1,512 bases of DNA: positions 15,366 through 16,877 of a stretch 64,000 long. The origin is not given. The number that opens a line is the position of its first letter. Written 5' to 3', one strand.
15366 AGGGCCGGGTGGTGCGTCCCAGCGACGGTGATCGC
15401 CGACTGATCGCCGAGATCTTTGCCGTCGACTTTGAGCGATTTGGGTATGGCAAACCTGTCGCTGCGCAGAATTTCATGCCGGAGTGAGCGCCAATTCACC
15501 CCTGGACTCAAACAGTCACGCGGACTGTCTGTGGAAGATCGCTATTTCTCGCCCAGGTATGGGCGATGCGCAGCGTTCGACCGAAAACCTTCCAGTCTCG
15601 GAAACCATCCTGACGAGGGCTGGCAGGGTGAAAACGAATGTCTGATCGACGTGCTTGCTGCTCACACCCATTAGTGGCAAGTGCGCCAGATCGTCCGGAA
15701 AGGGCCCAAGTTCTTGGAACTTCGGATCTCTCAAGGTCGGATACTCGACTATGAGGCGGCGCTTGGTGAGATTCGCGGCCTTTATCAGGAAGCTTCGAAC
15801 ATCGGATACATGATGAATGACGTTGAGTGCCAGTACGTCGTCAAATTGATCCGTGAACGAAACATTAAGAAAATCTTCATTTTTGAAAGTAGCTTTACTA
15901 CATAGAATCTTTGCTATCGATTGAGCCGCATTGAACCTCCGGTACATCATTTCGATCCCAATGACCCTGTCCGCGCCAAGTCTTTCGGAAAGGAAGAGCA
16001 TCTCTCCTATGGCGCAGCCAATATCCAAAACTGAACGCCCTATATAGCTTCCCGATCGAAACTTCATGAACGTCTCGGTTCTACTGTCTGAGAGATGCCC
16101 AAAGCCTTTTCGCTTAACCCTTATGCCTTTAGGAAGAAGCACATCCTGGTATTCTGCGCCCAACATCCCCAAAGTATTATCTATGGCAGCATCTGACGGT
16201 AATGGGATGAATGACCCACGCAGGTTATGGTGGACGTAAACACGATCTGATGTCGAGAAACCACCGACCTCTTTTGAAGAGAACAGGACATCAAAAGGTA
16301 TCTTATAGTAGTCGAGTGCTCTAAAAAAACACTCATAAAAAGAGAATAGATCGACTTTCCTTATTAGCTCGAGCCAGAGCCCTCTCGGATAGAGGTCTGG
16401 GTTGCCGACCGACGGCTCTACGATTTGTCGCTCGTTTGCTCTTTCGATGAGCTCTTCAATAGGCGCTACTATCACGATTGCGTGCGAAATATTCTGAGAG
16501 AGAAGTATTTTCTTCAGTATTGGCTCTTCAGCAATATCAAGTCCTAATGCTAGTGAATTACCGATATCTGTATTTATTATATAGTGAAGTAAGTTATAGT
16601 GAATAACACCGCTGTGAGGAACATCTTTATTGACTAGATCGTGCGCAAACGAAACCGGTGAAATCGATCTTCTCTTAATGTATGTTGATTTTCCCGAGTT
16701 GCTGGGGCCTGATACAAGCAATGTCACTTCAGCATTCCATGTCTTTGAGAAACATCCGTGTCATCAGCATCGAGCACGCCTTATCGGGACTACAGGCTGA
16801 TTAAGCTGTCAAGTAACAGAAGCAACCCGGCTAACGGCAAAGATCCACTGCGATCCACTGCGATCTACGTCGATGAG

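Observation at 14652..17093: AT-rich 2.4-kb islet with a sulfotransferase and a P-loop/methyltransferase gene, without mobility genes or pathway context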

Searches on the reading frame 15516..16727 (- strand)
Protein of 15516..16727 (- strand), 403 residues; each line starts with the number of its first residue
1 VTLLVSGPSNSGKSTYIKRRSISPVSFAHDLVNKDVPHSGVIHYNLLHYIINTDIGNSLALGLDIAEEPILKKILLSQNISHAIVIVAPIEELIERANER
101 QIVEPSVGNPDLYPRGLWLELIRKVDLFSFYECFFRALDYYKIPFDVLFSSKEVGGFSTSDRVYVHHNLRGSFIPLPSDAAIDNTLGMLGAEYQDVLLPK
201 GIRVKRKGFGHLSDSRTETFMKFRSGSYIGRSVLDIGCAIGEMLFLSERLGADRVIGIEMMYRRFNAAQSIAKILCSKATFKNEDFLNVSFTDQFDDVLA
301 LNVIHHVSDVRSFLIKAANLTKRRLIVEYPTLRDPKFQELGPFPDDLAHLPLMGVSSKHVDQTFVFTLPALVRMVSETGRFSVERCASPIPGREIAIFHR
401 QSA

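Call 3: search_protein_families(library=pfam, proteins=[window:15516-16727:-], max_evalue=0.1)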
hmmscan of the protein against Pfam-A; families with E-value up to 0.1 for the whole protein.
window:15516-16727:- (403 aa): 8 families
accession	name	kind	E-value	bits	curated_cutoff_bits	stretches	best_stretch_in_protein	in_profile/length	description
PF13649.12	Methyltransf_25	-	6.7e-09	36.8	27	1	233-322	1-94/97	Methyltransferase domain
PF13847.12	Methyltransf_31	-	3.3e-08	33.8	27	1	231-331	5-113/145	Methyltransferase domain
PF08241.18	Methyltransf_11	-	1.1e-07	32.8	21.2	1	234-323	1-89/95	Methyltransferase domain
PF13489.12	Methyltransf_23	-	4.6e-07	30.2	27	1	231-379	24-158/164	Methyltransferase domain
PF08242.18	Methyltransf_12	-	1.5e-06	29.3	30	1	234-322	1-93/98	Methyltransferase domain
PF05401.17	NodS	-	0.00043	20.6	24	1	216-313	30-125/201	Nodulation protein S (NodS)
PF08003.17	Methyltransf_9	-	0.00088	18.8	23.8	1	230-308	116-196/315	Protein of unknown function (DUF1698)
PF02353.26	CMAS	-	0.032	14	27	1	230-309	63-142/273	Mycolic acid cyclopropane synthetase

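Call 4: search_protein_families(library=ncbifam, proteins=[window:15516-16727:-], max_evalue=0.1)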
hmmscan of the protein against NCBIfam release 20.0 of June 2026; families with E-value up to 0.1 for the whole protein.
window:15516-16727:- (403 aa): 15 families
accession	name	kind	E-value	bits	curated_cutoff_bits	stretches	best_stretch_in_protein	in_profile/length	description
TIGR04290.1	meth_Rta_06860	hypoth_equivalog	3.5e-08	33.2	300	1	210-308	30-129/226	TIGR04290 family methyltransferase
TIGR01983.1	UbiG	equivalog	1e-07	31.5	102.95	1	227-323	47-145/228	bifunctional 2-polyprenyl-6-hydroxyphenol methylase/3-demethylubiquinol 3-O-methyltransferase UbiG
TIGR02021.1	BchM-ChlM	equivalog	4.3e-05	23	158.9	1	219-329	44-155/218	magnesium protoporphyrin IX methyltransferase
NF011650.0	PRK15068.1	equivalog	6.1e-05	22.1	209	1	230-316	123-212/324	tRNA 5-methoxyuridine(34)/uridine 5-oxyacetic acid(34) synthase CmoB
NF053839.1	CPFASynBruc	equivalog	0.00011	21.3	600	1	230-308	175-253/410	cyclopropane fatty acid synthase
TIGR00452.1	TIGR00452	equivalog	0.00013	20.9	275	1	230-317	118-207/316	tRNA 5-methoxyuridine(34)/uridine 5-oxyacetic acid(34) synthase CmoB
NF041536.1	ArsM_DUF2284_UU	exception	0.00069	18.1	575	1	230-320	77-171/459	arsenite methyltransferase/DUF2284 domain selenoprotein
NF008686.0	PRK11705.1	equivalog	0.0023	17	400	1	230-308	168-242/383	cyclopropane fatty acyl phospholipid synthase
NF047649.1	MTase_UXPK_star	exception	0.0063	15.6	460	1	228-311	76-163/283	methyltransferase/UXPK-star double selenoprotein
NF001785.0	PRK00517.2-2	equivalog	0.02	14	188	1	228-303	144-223/282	50S ribosomal protein L11 methyltransferase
TIGR04345.1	ovoA_Cterm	equivalog_domain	0.035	13.6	170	0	217-274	30-85/242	putative 4-mercaptohistidine N1-methyltransferase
NF040703.1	cyclopro_CfaB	exception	0.048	12.4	650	1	230-309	160-241/393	C17 cyclopropane fatty acid synthase CfaB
NF043040.1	corrin_prot_MT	hypoth_equivalog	0.063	12.7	180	1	229-290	41-103/216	corrinoid protein-associated methyltransferase CpaM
NF041255.1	mycofact_MftM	equivalog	0.065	12.5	200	0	230-330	140-242/289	mycofactocin oligosaccharide methyltransferase MftM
NF045882.1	PLipidMtase_Leg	equivalog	0.098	12.4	390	0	232-322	45-136/207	phospholipid N-methyltransferase PmtA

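Call 8: find_encoding_contigs(protein=window:15516-16727:-, flank=10000, max_places=10)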
Protein window:15516-16727:- (403 aa): 1 contig read that carries it; 1 place shown.
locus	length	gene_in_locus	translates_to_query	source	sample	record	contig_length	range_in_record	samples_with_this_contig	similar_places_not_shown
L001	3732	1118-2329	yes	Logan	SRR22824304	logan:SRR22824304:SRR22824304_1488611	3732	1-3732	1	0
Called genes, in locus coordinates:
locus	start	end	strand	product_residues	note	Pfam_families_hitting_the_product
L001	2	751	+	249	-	?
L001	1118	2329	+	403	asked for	PF13489:Methyltransf_23 (weak), PF08241:Methyltransf_11 (weak), PF08242:Methyltransf_12 (weak), PF13649:Methyltransf_25, PF13847:Methyltransf_31 (weak)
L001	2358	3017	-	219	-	PF03567:Sulfotransfer_2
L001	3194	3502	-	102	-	PF07876:Dabb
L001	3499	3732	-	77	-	?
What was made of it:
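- Checked: The sulfotransferase probably starts at the ATG at 14828 (219 aa, as called on the identical public contig, call 8), not at the TTG at 14813.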

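Call 10: find_homologous_proteins(query=window:15516-16727:-, max_evalue=0.001)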
Query window:15516-16727:- (403 aa): 61 proteins with E <= 0.001 among 6965 candidates.
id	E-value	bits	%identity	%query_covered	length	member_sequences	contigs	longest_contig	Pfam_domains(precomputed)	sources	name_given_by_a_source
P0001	7.1e-267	903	100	100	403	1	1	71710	PF13847.13,PF13489.13,PF13649.13,PF08241.19,PF08242.19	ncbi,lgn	ncbi:MAG: methyltransferase domain-containing protein [Pseudomonadota bacterium]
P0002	9.2e-114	399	50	100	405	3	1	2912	PF13847.13,PF13489.13,PF08003.18,PF13649.13,PF08241.19,PF08242.19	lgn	-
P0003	3.1e-111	391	48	99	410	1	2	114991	PF13847.13,PF13489.13,PF13649.13,PF08241.19,PF08242.19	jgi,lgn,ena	-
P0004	3.7e-111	390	47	100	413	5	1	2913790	PF13847.13,PF13489.13,PF08003.18,PF13649.13,PF08241.19,PF08242.19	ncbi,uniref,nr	ncbi:class I SAM-dependent methyltransferase [Agrobacterium tumefaciens]|uniref:methyltransferase do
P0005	8.7e-111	389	48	100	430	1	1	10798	PF13847.13,PF13649.13,PF08241.19,PF08242.19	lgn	-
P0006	1.4e-110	388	50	99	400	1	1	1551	PF13847.13,PF13489.13,PF08003.18,PF13649.13,PF08241.19,PF08242.19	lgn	-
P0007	1.1e-109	386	47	100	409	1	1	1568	PF13847.13,PF13489.13,PF08003.18,PF13649.13,PF08241.19,PF08242.19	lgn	-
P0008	9.4e-107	376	49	99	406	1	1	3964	PF13847.13,PF13489.13,PF13649.13,PF08241.19,PF08242.19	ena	-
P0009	3.2e-105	371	48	100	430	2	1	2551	PF13847.13,PF13489.13,PF08003.18,PF13649.13,PF08241.19,PF08242.19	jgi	jgi:SAM-dependent methyltransferase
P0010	9.8e-105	369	46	100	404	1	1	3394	PF13847.13,PF13489.13,PF13649.13,PF08241.19,PF08242.19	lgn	-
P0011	5.2e-104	367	46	100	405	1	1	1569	PF13489.13,PF08003.18,PF13649.13,PF08241.19,PF08242.19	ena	-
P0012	4.6e-103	364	46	99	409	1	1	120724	PF13847.13,PF13489.13,PF13649.13,PF08241.19,PF08242.19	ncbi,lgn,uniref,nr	ncbi:class I SAM-dependent methyltransferase [Agrobacterium larrymoorei]|uniref:class I SAM-dependen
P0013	2.6e-102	361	45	100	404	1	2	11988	PF13847.13,PF13489.13,PF13649.13,PF08241.19,PF08242.19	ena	-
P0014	1.3e-100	356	45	99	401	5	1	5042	PF13847.13,PF13489.13,PF08003.18,PF13649.13,PF08241.19,PF08242.19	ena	-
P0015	5.0e-100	354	47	99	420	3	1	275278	PF13847.13,PF13489.13,PF13649.13,PF08241.19,PF08242.19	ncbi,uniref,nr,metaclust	ncbi:hypothetical protein XM53_09790 [Roseovarius atlanticus]|uniref:Methyltransferase domain-contai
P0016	1.3e-99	352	45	99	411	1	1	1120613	PF13847.13,PF13489.13,PF13649.13,PF08241.19,PF08242.19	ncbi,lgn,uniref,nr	ncbi:methyltransferase domain-containing protein [Ensifer sp. HO-A22]|uniref:Methyltransferase domai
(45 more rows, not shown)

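Call 12: find_encoding_contigs(protein=P0004, flank=8000, max_places=3)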
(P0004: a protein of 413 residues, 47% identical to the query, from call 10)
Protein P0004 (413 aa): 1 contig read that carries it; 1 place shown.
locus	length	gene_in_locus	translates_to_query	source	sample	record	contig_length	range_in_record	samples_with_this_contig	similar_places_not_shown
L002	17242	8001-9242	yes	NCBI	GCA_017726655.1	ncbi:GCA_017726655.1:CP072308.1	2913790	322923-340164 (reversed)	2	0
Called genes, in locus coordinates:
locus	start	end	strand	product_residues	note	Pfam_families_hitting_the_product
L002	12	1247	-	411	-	-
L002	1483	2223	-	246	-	PF00089:Trypsin, PF13365:Trypsin_2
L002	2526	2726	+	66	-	-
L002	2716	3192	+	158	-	-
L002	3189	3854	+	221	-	PF02586:SRAP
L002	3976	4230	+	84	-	-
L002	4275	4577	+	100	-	-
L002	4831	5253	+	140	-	-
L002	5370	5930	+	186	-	-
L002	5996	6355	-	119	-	-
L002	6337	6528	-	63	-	-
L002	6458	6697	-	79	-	-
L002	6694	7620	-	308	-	PF00959:Phage_lysozyme, PF01471:PG_binding_1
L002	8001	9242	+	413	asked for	PF13489:Methyltransf_23, PF08003:Methyltransf_9 (faint), PF13847:Methyltransf_31 (faint), PF08241:Methyltransf_11 (weak), PF08242:Methyltransf_12 (weak), PF13649:Methyltransf_25 (weak)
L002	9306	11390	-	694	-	PF02839:CBM_5_12 (faint)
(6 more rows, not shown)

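Call 13: find_encoding_contigs(protein=P0016, flank=8000, max_places=3)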
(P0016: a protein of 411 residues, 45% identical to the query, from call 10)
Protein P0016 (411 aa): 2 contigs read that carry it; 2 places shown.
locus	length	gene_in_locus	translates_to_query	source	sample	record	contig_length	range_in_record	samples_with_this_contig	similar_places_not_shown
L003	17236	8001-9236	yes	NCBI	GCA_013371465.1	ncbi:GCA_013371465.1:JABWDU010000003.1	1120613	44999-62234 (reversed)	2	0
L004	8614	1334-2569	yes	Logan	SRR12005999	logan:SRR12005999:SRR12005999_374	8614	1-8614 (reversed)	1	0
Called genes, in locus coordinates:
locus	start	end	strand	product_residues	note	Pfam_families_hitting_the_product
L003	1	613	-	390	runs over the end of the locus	PF00535:Glycos_transf_2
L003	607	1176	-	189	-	PF00908:dTDP_sugar_isom (weak), PF14667:Polysacc_synt_C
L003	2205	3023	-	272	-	PF13489:Methyltransf_23, PF08242:Methyltransf_12, PF13649:Methyltransf_25 (weak)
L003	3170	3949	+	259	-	-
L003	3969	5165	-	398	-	-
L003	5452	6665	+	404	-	PF01527:HTH_Tnp_1, PF13384:HTH_23 (faint), PF13518:HTH_28 (faint), PF13276:HTH_21, PF00665:rve, PF13683:rve_3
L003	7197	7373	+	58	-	-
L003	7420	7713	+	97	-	PF00959:Phage_lysozyme (weak)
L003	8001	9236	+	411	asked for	PF13489:Methyltransf_23, PF08241:Methyltransf_11, PF08242:Methyltransf_12 (weak), PF13649:Methyltransf_25, PF13847:Methyltransf_31 (weak)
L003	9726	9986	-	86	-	-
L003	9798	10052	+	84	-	-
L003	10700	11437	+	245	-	PF00528:BPD_transp_1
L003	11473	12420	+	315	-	PF13379:NMT1_2, PF09084:NMT1, PF12974:Phosphonate-bd (weak)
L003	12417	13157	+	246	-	PF02110:HK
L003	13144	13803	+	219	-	PF02581:TMP-TENI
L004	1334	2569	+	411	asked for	PF13489:Methyltransf_23, PF08241:Methyltransf_11, PF08242:Methyltransf_12 (weak), PF13649:Methyltransf_25, PF13847:Methyltransf_31 (weak)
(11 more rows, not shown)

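Call 14: find_encoding_contigs(protein=P0015, flank=8000, max_places=3)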
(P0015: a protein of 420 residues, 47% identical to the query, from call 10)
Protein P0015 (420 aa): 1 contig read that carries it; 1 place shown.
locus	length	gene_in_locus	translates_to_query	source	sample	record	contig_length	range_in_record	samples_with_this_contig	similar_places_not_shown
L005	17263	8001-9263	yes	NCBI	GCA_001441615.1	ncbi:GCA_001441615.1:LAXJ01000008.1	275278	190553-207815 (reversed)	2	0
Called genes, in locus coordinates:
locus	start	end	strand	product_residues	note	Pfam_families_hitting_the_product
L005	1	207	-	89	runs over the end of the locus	PF01258:zf-dskA_traR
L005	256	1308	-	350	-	PF05990:DUF900, PF12697:Abhydrolase_6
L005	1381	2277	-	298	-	PF00140:Sigma70_r1_2, PF04542:Sigma70_r2, PF04545:Sigma70_r4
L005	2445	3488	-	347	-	PF01479:S4 (faint), PF00849:PseudoU_synth_2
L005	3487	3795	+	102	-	PF20082:DUF6476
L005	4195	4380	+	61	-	PF19849:DUF6324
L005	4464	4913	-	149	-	PF06319:MmcB-like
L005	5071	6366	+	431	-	-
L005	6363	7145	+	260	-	-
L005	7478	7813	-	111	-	-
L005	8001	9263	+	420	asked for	PF13489:Methyltransf_23 (weak), PF13847:Methyltransf_31 (weak), PF08241:Methyltransf_11, PF08242:Methyltransf_12, PF13649:Methyltransf_25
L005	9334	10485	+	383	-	PF00926:DHBP_synthase, PF00925:GTP_cyclohydro2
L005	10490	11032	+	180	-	PF00885:DMRL_synthase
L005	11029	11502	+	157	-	PF01029:NusB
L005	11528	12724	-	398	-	PF25984:BSH_YknX (weak)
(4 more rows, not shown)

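Call 17: search_protein_families(library=padloc, proteins=[window:15516-16727:-], max_evalue=1)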
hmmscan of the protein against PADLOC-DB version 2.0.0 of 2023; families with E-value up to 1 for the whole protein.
window:15516-16727:- (403 aa): 1 family
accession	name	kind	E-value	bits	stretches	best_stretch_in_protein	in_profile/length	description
PDLC04134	mad2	-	3.6e-07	27.4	1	230-322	292-387/492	mads_2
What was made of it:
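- PADLOC gives a hit to mad2 (3.6e-7) (call 17).
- Tried and rejected: PADLOC gives only a generic MT-domain hit to mad2 (call 17).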

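Call 18: search_protein_families(library=phrogs, proteins=[window:15516-16727:-], max_evalue=0.1)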
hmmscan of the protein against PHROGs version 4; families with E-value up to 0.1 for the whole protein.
window:15516-16727:- (403 aa): 4 families
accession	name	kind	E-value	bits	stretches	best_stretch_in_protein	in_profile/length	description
phrog_22502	-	other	3.3e-05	24.8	1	218-310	62-154/276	methyltransferase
phrog_23522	-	unknown function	0.0035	17.9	1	189-326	12-151/273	-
phrog_4752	-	other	0.006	16.9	1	231-322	53-151/241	tRNA methyltransferase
phrog_14544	-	unknown function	0.054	13.4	1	228-314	121-209/323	-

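Call 36: find_related_loci(query=A3, collection=genome_contigs, flank=8000)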
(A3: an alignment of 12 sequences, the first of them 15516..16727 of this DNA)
Query A3 (403 aa) in genome_contigs; peptide patterns used: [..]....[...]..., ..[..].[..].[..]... (x = any residue, [..] = any of these).
81 stretches matched a pattern; 16 encode a relative of the query (tblastn E <= 1e-3); 16 distinct loci.
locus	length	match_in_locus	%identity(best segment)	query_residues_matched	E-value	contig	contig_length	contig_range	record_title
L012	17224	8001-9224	45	1-400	3e-107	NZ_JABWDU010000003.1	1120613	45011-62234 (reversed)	Ensifer oleiphilus strain HO-A22 NODE_3_length_1120613_cov_112.120530, whole genome shotgun sequence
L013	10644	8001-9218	46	1-400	8e-107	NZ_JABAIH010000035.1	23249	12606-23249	Rhizobium sp. P32RR-XVIII NODE_35_length_23249_cov_96.667373, whole genome shotgun sequence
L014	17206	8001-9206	47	1-400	2e-106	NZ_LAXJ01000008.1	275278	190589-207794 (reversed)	Roseovarius atlanticus strain R12B contig8, whole genome shotgun sequence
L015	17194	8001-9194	44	4-401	8e-103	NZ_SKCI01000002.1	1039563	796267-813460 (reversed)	Marimonas lutisalis strain GH1-19 contig2, whole genome shotgun sequence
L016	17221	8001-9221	46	1-400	2e-108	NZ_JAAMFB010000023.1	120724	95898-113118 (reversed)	Agrobacterium larrymoorei strain FPH-AR2 FPH-AR2_15, whole genome shotgun sequence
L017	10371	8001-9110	33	4-375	3e-42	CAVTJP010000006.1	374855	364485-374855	MAG: uncultured Gammaproteobacteria bacterium isolate MFD05684.bin.1.131 genome assembly, contig: contig_29285, whole ge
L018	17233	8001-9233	30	4-400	1e-37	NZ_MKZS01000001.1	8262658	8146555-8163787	Moorena bouillonii PNG strain PNG5-198 Ga0081470_101, whole genome shotgun sequence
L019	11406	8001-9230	29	4-400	4e-32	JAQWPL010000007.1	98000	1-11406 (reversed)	MAG: Gammaproteobacteria bacterium isolate cluster2_bin.226 k141_3518403, whole genome shotgun sequence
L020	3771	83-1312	28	4-400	7e-31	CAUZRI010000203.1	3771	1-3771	MAG: Gammaproteobacteria bacterium isolate CB4_SCM.19 genome assembly, contig: Ga0302127_10021527, whole genome shotgun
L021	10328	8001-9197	30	4-400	5e-25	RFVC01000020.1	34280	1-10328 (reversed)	MAG: Gammaproteobacteria bacterium isolate WB5_5_057 contig_100_19, whole genome shotgun sequence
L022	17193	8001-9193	38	4-377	4e-22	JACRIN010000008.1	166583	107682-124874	MAG: Planctomycetota bacterium isolate NC_groundwater_1804_Pr3_B-0.1um_70_16 SR-2_scaffold_141_235456, whole genome shot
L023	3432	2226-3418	35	4-377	3e-30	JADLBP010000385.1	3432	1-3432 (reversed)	MAG: Planctomycetota bacterium isolate SJ175 c_000001863585, whole genome shotgun sequence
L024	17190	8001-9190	35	4-377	2e-19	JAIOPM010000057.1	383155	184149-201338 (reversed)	MAG: Planctomycetota bacterium isolate LakeFargette_0920_ALND_MAG_68_24 LacPavin_0920_ALND_scaffold_897278, whole genome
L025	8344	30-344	43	300-400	2e-17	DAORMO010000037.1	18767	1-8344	MAG TPA_asm: Terricaulis sp. isolate AMR_MDS_5471 NODE_2259_length_18767_cov_3.077544, whole genome shotgun sequence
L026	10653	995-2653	37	4-371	4e-17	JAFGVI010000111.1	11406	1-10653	MAG: Deltaproteobacteria bacterium isolate ZodW_Metabat.137 k87_17578892, whole genome shotgun sequence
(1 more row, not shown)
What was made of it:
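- Tried and rejected: I repeated it with 12 closer sequences (call 36).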

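Call 37: predict_structure(alignment_id=A1)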
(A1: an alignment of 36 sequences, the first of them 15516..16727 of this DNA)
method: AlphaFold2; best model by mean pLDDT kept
length: 403 residues; sequences in the alignment: 36
mean_pLDDT: 90.0   pTM: 0.87
mean pLDDT of the five models: 90.0, 90.0, 89.5, 89.1, 87.9
residues with pLDDT >= 90: 286; 70-90: 84; 50-70: 29; < 50: 4
segments of 3 or more residues with pLDDT < 50: 57-60
pLDDT, mean of each block of 10 residues (from residue 1): 95 96 93 95 91 59 76 95 98 94 64 85 88 92 97 95 96 95 91 86 71 71 85 96 93 96 96 96 97 97 92 98 97 91 89 83 90 97 94 96 76
secondary structure, 60 per line:
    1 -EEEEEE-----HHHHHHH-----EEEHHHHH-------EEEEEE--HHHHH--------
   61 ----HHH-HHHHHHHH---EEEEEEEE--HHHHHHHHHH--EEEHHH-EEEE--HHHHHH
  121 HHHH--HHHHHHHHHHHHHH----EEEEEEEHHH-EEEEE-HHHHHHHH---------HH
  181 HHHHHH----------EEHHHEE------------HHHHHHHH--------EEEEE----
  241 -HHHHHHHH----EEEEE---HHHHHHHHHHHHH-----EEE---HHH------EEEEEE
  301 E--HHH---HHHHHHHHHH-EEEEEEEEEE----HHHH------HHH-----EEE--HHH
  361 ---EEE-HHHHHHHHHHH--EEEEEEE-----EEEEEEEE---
elements in order: E2-7 H13-19 E25-27 H28-32 E40-45 H48-52 H69-76 E80-87 H90-99 E102-104 E109-112 H115-124 H127-140 E145-151 E156-160 H162-169 H179-186 H216-223 E232-236 H242-249 E254-258 H262-274 E280-282 E295-301 H310-319 E321-330 H335-338 E353-355 E364-366 H368-378 E381-387 E393-400
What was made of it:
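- On WbdD-type methyl-phosphate chain terminators: The model shows two globular domains and no long helix (call 37).
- The model shows two globular domains only (call 37).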
